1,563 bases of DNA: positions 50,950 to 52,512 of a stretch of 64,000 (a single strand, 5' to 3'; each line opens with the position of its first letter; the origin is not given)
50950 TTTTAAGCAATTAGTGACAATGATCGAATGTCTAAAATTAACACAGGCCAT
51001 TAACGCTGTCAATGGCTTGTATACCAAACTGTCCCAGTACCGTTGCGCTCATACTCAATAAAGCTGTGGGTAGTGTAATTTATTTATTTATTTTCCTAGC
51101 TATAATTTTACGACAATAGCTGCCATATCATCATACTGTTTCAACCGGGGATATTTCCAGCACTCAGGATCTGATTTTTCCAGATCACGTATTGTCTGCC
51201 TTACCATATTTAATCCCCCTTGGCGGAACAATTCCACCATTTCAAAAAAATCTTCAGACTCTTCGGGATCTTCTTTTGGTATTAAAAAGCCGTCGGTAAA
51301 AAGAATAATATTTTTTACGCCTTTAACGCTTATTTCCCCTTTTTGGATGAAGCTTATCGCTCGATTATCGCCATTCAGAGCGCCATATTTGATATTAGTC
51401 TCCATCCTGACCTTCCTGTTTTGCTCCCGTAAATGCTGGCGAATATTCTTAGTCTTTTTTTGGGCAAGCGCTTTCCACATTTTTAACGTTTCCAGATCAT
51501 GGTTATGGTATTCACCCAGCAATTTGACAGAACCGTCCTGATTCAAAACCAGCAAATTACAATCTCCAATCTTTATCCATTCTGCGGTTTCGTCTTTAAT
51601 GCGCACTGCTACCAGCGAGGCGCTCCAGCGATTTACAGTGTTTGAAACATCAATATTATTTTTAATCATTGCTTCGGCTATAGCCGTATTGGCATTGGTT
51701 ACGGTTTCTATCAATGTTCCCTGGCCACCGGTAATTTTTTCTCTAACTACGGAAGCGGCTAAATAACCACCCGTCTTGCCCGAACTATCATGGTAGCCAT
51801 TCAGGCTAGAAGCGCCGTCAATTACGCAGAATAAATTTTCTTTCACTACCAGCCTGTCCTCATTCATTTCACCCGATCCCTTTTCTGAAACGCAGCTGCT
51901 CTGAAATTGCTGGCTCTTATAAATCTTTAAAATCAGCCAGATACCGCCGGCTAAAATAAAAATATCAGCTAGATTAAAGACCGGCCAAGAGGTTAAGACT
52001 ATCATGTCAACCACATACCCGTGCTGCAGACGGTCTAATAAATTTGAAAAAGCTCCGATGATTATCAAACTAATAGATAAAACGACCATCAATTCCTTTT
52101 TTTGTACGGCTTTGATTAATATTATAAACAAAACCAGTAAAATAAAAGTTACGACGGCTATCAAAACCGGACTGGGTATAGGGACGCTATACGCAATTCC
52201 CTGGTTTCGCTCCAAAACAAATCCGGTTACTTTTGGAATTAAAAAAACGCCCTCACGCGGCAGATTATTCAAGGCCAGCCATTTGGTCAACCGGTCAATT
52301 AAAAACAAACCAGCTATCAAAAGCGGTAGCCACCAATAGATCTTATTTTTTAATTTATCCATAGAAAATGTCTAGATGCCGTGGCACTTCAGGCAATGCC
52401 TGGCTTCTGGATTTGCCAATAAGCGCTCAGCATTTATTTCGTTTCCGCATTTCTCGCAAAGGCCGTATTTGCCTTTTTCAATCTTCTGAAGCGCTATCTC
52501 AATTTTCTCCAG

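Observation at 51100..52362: Signal peptidase II (LspA) fused to a cytoplasmic PP2C Ser/Thr phosphatase domain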

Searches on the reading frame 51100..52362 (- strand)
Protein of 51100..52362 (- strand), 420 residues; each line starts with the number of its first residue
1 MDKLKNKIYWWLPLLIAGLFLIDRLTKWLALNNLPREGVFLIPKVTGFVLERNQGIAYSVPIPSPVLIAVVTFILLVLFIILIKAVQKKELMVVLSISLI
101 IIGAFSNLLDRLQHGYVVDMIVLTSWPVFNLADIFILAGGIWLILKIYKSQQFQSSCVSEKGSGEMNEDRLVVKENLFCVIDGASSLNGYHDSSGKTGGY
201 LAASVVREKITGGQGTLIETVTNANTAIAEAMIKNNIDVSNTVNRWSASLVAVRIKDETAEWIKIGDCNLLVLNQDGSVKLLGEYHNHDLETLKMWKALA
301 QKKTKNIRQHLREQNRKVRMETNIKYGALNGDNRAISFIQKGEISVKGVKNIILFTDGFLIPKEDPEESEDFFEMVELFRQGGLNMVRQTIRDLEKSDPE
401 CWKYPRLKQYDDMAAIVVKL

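Call 3: search_protein_families(library=pfam, proteins=[window:51100-52362:-], max_evalue=1)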
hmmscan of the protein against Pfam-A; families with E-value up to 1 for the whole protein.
window:51100-52362:- (420 aa): 2 families
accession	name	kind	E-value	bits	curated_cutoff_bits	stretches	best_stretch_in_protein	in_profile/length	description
PF01252.23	Peptidase_A8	-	4.5e-27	95.4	25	1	16-147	2-140/142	Signal peptidase (SPase) II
PF13672.11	PP2C_2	-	2.8e-10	40.6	24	1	163-375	8-190/209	Protein phosphatase 2C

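Call 4: search_protein_families(library=ncbifam, proteins=[window:51100-52362:-], max_evalue=1)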
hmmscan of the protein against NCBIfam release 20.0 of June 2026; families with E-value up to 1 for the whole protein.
window:51100-52362:- (420 aa): 24 families
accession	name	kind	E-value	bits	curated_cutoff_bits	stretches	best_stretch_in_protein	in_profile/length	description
TIGR00077.1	lspA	equivalog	7.4e-21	74.7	73.95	1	6-152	6-159/164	signal peptidase II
NF011367.0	PRK14786.1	equivalog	4.8e-18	65.8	190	1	14-144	5-139/154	lipoprotein signal peptidase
NF011368.0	PRK14787.1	equivalog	1.3e-17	64.4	177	1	14-155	6-159/167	lipoprotein signal peptidase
NF011371.0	PRK14790.1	equivalog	6.7e-15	55.3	202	1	7-147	6-152/169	lipoprotein signal peptidase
NF011351.0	PRK14769.1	subfamily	9.4e-15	55.2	216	1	50-151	44-147/156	lipoprotein signal peptidase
NF011359.0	PRK14777.1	subfamily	6.7e-14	51.9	187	1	8-152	24-182/191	lipoprotein signal peptidase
NF011360.0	PRK14779.1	subfamily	7.4e-14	52.1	177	1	1-149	1-156/163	lipoprotein signal peptidase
NF011365.0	PRK14784.1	equivalog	1e-13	51.7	181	1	16-155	11-154/160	lipoprotein signal peptidase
NF011370.0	PRK14789.1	equivalog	1.4e-13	51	248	1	10-147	8-149/194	lipoprotein signal peptidase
NF011353.0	PRK14771.1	equivalog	6.3e-13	48.8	241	1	17-161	21-168/179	lipoprotein signal peptidase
NF011357.0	PRK14775.1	equivalog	1.6e-12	47.7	201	1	19-154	14-155/170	lipoprotein signal peptidase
NF011362.0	PRK14781.1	subfamily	3.8e-12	46.6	177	1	23-152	34-164/170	lipoprotein signal peptidase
NF011352.0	PRK14770.1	equivalog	1.2e-10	41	223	1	19-150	26-165/173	lipoprotein signal peptidase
NF011366.0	PRK14785.1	subfamily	2.2e-10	40.7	256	1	10-145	44-187/198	lipoprotein signal peptidase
NF011358.0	PRK14776.1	equivalog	2.9e-10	40.2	285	1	23-148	24-155/170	lipoprotein signal peptidase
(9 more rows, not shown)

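Call 5: find_homologous_proteins(query=window:51100-52362:-)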
Query window:51100-52362:- (420 aa): 31 proteins with E <= 0.001 among 7471 candidates.
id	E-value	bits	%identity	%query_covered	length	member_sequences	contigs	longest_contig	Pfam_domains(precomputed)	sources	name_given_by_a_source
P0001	1.1e-264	896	100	97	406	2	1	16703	PF13672.12,PF01252.24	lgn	-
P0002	2.1e-73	266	44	64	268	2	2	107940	PF13672.12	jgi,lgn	jgi:serine/threonine protein phosphatase PrpC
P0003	2.7e-73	265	48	63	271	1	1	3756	PF13672.12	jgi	jgi:serine/threonine protein phosphatase PrpC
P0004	6.4e-73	264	45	64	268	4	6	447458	PF13672.12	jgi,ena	jgi:hypothetical protein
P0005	4.1e-72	261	44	62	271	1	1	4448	PF13672.12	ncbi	-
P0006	1.3e-70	256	44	62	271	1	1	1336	PF13672.12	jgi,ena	-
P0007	2.2e-69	252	47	62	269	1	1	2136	PF13672.12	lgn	-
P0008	2.0e-68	249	43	65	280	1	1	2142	-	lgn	-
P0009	1.7e-66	243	42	64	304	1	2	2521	PF13672.12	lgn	-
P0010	1.9e-66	243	46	61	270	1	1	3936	PF13672.12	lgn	-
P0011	8.1e-66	241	44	60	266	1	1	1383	PF13672.12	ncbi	-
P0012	6.0e-63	231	43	62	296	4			PF13672.12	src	-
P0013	6.6e-63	231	43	61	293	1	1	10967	PF13672.12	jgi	jgi:hypothetical protein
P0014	7.5e-63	231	41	63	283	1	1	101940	PF13672.12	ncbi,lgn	-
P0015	1.4e-62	230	43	64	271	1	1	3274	PF13672.12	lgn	-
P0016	9.4e-62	227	43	60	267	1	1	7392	PF13672.12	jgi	-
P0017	1.5e-61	227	42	62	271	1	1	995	PF13672.12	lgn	-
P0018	1.2e-60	224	42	60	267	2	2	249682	PF13672.12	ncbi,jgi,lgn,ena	ncbi:MAG: protein phosphatase 2C domain-containing protein [Candidatus Paceibacterota bacterium]|jgi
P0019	2.4e-60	223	40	61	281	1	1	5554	PF13672.12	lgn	-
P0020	1.1e-59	220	42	62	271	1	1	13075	PF13672.12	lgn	-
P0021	2.7e-59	219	41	63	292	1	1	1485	PF13672.12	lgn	-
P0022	9.9e-59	217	43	63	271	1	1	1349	PF13672.12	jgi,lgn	jgi:serine/threonine protein phosphatase PrpC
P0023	1.5e-58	217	45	63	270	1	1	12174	PF13672.12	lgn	-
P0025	8.7e-46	175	36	63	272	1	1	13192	PF13672.12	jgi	jgi:serine/threonine protein phosphatase PrpC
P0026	1.2e-12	66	33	30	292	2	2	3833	PF01252.24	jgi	jgi:signal peptidase II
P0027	5.2e-8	50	36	30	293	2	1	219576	PF01252.24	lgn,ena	-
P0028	4.5e-6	44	33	32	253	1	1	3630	PF01252.24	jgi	jgi:signal peptidase II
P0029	1.4e-5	42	34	28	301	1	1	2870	PF01252.24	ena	-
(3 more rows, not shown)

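Call 6: search_solved_structures(query=window:51100-52362:-, max_evalue=10, show_alignments=3)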
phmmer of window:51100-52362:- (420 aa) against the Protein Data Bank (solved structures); distinct sequences matched with E-value up to 10: 5.
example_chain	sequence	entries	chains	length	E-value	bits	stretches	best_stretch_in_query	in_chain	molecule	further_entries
9emz_A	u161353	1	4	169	2.2e-11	46.5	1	9-152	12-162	Lipoprotein signal peptidase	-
5dir_A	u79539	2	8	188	3.1e-11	46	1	9-152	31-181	Lipoprotein signal peptidase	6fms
6ryo_A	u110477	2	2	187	5e-11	45.3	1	12-150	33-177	Lipoprotein signal peptidase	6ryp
6bwl_A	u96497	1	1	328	0.061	15.4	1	112-265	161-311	Pal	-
3rnr_A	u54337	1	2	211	0.13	14.3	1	243-292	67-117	Stage II sporulation E family protein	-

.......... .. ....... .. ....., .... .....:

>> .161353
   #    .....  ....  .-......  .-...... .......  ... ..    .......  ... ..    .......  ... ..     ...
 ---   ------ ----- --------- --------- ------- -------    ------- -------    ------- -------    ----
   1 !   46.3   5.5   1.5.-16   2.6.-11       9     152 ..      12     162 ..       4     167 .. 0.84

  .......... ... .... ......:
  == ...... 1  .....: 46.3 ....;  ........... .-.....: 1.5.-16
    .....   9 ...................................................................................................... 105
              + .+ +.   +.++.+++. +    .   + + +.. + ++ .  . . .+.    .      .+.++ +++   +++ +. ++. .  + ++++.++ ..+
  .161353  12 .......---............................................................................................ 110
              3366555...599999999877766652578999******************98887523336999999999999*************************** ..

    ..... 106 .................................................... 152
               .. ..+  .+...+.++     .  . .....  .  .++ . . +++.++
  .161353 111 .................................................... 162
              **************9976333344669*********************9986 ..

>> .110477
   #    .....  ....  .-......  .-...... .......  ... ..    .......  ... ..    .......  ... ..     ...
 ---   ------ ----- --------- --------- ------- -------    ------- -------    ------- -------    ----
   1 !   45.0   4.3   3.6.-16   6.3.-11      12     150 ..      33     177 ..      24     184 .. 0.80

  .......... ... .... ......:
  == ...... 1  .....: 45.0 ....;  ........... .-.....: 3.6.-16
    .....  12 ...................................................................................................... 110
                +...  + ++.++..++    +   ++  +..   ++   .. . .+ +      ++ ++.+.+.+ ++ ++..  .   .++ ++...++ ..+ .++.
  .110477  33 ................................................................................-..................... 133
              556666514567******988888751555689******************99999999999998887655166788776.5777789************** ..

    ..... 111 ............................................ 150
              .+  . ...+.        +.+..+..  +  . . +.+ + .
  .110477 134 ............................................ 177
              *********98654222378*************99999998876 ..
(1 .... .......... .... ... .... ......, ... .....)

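Call 7: find_encoding_contigs(protein=P0001, flank=10000, max_places=4)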
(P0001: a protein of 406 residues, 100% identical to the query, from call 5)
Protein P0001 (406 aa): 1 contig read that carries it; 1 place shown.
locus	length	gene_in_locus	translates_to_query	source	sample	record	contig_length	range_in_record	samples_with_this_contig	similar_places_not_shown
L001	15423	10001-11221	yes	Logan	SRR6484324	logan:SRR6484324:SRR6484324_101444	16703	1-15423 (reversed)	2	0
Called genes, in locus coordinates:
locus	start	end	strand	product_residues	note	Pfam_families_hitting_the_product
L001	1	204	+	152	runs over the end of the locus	PF01381:HTH_3 (weak)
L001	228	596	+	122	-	-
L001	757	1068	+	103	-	PF02583:Trns_repr_metal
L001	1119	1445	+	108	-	PF00085:Thioredoxin, PF00578:AhpC-TSA (faint), PF08534:Redoxin (faint), PF13098:Thioredoxin_2 (weak), PF13905:Thioredoxin_8 (faint), PF13192:Thioredoxin_3 (weak)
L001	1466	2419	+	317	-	PF00890:FAD_binding_2 (weak), PF01134:GIDA (weak), PF01266:DAO (faint), PF07992:Pyr_redox_2, PF12831:FAD_oxidored (weak), PF13450:NAD_binding_8 (weak), PF13738:Pyr_redox_3, PF00070:Pyr_redox, +2 more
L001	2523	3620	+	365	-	PF00155:Aminotran_1_2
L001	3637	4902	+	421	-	PF02812:ELFV_dehydrog_N, PF00208:ELFV_dehydrog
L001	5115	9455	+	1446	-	PF13620:CarboxypepD_reg (faint), PF01839:FG-GAP (faint), PF13517:FG-GAP_3 (weak)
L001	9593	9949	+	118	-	PF01258:zf-dskA_traR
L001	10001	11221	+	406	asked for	PF01252:Peptidase_A8, PF13672:PP2C_2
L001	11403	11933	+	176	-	-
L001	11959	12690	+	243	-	PF01479:S4, PF00849:PseudoU_synth_2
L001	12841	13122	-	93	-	PF13451:zf_Tbcl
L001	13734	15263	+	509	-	PF05362:Lon_C (weak), PF13541:ChlI, PF00158:Sigma54_activat (faint), PF01078:Mg_chelatase, PF07728:AAA_5 (weak), PF00493:MCM (weak), PF13335:Mg_chelatase_C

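Call 8: find_encoding_contigs(protein=P0004, flank=5000, max_places=4)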
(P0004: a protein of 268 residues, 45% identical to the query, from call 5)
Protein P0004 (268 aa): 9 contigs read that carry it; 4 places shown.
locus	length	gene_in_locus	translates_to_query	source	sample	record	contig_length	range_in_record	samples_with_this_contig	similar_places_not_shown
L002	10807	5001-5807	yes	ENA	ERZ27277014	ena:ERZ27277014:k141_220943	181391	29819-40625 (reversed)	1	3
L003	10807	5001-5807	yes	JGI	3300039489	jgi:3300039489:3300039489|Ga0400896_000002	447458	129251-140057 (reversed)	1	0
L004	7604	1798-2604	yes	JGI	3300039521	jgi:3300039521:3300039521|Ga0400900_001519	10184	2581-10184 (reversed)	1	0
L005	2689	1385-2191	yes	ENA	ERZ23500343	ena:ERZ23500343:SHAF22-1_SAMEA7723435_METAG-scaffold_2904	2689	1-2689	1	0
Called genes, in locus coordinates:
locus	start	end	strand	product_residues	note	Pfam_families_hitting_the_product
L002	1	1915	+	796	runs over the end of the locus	PF01590:GAF, PF13185:GAF_2, PF13492:GAF_3, PF08447:PAS_3, PF08448:PAS_4 (faint), PF13426:PAS_9, PF00990:GGDEF, PF00563:EAL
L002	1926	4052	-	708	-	PF08471:Ribonuc_red_2_N, PF02867:Ribonuc_red_lgC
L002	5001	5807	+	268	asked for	PF13672:PP2C_2 (weak)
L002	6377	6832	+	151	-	-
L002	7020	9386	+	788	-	PF01433:Peptidase_M1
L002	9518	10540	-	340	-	PF06723:MreB_Mbl, PF00022:Actin (weak), PF00012:HSP70, PF14450:FtsA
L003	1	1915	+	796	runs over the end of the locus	PF01590:GAF, PF13185:GAF_2, PF13492:GAF_3, PF08447:PAS_3, PF08448:PAS_4 (faint), PF13426:PAS_9, PF00990:GGDEF, PF00563:EAL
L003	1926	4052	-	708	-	PF08471:Ribonuc_red_2_N, PF02867:Ribonuc_red_lgC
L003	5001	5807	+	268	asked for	PF13672:PP2C_2 (weak)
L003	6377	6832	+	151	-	-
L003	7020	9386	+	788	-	PF01433:Peptidase_M1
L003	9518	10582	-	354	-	PF06723:MreB_Mbl, PF00022:Actin (faint), PF00012:HSP70, PF14450:FtsA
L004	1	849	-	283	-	?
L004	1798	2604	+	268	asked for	PF13672:PP2C_2 (weak)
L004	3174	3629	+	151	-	-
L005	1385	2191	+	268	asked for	PF13672:PP2C_2 (weak)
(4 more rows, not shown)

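Call 9: find_encoding_contigs(protein=P0018, flank=5000, max_places=3)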
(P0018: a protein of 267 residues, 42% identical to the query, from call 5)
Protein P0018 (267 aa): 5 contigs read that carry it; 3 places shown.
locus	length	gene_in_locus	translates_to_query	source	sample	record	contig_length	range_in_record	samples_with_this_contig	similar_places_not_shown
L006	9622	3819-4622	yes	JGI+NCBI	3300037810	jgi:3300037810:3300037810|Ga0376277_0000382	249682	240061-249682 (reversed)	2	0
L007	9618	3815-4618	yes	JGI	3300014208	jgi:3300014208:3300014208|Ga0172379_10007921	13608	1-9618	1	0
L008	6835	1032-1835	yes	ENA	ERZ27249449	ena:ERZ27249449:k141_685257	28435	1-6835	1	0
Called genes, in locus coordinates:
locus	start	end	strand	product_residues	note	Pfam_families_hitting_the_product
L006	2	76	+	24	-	?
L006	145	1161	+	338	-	PF09587:PGA_cap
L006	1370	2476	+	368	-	-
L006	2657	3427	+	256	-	-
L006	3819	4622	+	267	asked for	PF13672:PP2C_2 (weak)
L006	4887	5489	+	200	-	PF00293:NUDIX (weak)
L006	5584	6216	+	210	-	PF01810:LysE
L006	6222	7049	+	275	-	PF01256:Carb_kinase, PF02110:HK, PF08543:Phos_pyr_kin (weak)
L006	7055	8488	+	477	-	PF09394:Inhibitor_I42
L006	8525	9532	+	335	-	-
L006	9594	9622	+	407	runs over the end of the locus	PF13200:DUF4015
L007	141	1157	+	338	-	PF09587:PGA_cap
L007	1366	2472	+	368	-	-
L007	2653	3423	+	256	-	-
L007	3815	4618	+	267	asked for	PF13672:PP2C_2 (weak)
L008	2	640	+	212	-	?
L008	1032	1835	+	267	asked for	PF13672:PP2C_2 (weak)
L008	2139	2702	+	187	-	PF00293:NUDIX (weak)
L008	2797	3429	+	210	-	PF01810:LysE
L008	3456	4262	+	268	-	PF01256:Carb_kinase, PF02110:HK, PF08543:Phos_pyr_kin (weak)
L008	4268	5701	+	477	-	PF09394:Inhibitor_I42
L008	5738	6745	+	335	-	-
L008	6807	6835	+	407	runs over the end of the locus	PF13200:DUF4015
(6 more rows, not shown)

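Call 16: find_related_loci(query=A1, collection=genome_contigs, flank=4000)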
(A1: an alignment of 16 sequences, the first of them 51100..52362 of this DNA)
Query A1 (420 aa) in genome_contigs; peptide patterns used: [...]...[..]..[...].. (x = any residue, [..] = any of these).
493 stretches matched a pattern; 392 encode a relative of the query (tblastn E <= 1e-3); the best 80 are kept; 80 distinct loci.
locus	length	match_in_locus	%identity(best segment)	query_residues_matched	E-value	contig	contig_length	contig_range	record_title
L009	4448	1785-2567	44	158-418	3e-76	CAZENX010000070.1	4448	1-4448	MAG TPA_asm: uncultured Methanosarcinales archaeon isolate binchicken_co178_239 genome assembly, contig: NODE_22678_leng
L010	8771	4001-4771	47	164-420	1e-75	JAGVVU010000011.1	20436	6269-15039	MAG: Candidatus Aenigmatarchaeota archaeon isolate RIFCSPLOWO2_01_FULL_48_10 rifcsplowo2_01_scaffold_24006, whole genome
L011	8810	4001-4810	45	151-420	2e-74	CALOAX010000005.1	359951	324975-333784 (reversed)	MAG: Desulfolunaceae bacterium isolate LOGT_bin.0083 genome assembly, contig: contig_22503, whole genome shotgun sequenc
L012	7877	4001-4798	44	151-416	5e-74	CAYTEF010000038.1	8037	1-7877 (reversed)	MAG TPA_asm: uncultured Candidatus Saccharibacteria bacterium isolate SRP178908_co2_71 genome assembly, contig: NODE_600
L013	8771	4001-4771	45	164-420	2e-73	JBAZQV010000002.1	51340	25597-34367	MAG: Candidatus Aenigmatarchaeota archaeon isolate SO_2017_SWC_7 scaffold_395_c2_LP-4_2017, whole genome shotgun sequenc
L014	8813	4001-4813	43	150-420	2e-73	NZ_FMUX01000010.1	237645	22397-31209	Desulfoluna spongiiphila strain AA1, whole genome shotgun sequence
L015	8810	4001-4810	44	151-420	4e-73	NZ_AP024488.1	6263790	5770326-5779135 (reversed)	Desulfoluna limicola strain ASN36 chromosome, complete genome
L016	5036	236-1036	44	154-420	5e-73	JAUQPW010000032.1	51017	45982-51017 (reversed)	MAG: bacterium isolate JZ-2.bins.100.201901 NODE_1166_length_51017_cov_1.481902, whole genome shotgun sequence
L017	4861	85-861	44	158-416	7e-73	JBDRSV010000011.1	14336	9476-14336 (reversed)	MAG: Candidatus Aenigmatarchaeota archaeon isolate MEGAHIT-group-3.35 k141_815935, whole genome shotgun sequence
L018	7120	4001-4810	43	151-420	2e-71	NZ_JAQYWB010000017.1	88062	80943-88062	MAG: Desulfoluna sp. isolate Pyr_d60_bin26 Pyr_d60_bin.26.orig_d60_contig-145_234, whole genome shotgun sequence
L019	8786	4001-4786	43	154-416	4e-70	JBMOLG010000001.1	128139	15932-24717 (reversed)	MAG: Nanoarchaeota archaeon isolate Betzabe_MAG018 MAG018_1, whole genome shotgun sequence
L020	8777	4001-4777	46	158-416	4e-70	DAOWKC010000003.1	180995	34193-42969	MAG TPA_asm: Candidatus Woesearchaeota archaeon isolate CSMAG_2085 CSMAG_2085_k141_1155616_length_180995_cov_23.5413, wh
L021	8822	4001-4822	39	139-420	9e-70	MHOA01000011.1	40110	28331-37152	MAG: Candidatus Ryanbacteria bacterium RIFCSPLOWO2_12_FULL_44_26 rifcsplowo2_12_scaffold_766, whole genome shotgun seque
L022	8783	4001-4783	44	158-418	1e-69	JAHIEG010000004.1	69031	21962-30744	MAG: Nanoarchaeota archaeon isolate KR11_0.1_MetaG.mb.112 KR11_0.1_MetaG.mb.112_k141_128926, whole genome shotgun sequen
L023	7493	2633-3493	40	138-420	2e-69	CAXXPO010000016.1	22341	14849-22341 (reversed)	MAG: Desulfovibrionaceae bacterium isolate 0f95970e-ae80-4c12-b720-55e6c3ff73ee genome assembly, contig: contig_16, whol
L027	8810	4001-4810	43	151-420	1e-68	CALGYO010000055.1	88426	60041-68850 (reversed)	MAG TPA_asm: uncultured Desulfovibrionaceae bacterium isolate SRR3330206_bin.76_CONCOCT_v1.1_MAG genome assembly, contig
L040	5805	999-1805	41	151-419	2e-65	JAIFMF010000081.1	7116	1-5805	MAG: Desulfobacula sp. isolate bin_26 scaffold_19111, whole genome shotgun sequence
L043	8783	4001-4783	41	160-420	3e-65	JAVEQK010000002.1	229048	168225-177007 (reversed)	MAG: Desulfobulbaceae bacterium isolate BF_dRep_26 NODE_83_length_229048_cov_64.618978_Biofilm4, whole genome shotgun se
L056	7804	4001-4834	40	141-412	3e-63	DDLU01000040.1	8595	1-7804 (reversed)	MAG TPA_asm: Desulfovibrio sp. UBA2564 UBA2564_contig_8025, whole genome shotgun sequence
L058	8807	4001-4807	39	152-420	5e-63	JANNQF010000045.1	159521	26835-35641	MAG: Deltaproteobacteria bacterium isolate SOY_31_metabat_54 SOY_31_k141_1408422, whole genome shotgun sequence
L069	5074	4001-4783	40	160-420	2e-61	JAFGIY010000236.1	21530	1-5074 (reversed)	MAG: Acidobacteria bacterium isolate Zod_Metabat.240 k87_13204966, whole genome shotgun sequence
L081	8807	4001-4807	42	152-420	2e-60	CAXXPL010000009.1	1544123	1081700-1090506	MAG: Desulfovibrionaceae bacterium isolate 84865aa8-a4c1-4c50-8433-f34330bbf6a4 genome assembly, contig: contig_9, whole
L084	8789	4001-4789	39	158-420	5e-60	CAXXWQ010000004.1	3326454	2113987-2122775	MAG: uncultured Desulfosarcina sp. isolate addc1e71-6912-457b-9547-3a5b1613f324 genome assembly, contig: contig_4, whole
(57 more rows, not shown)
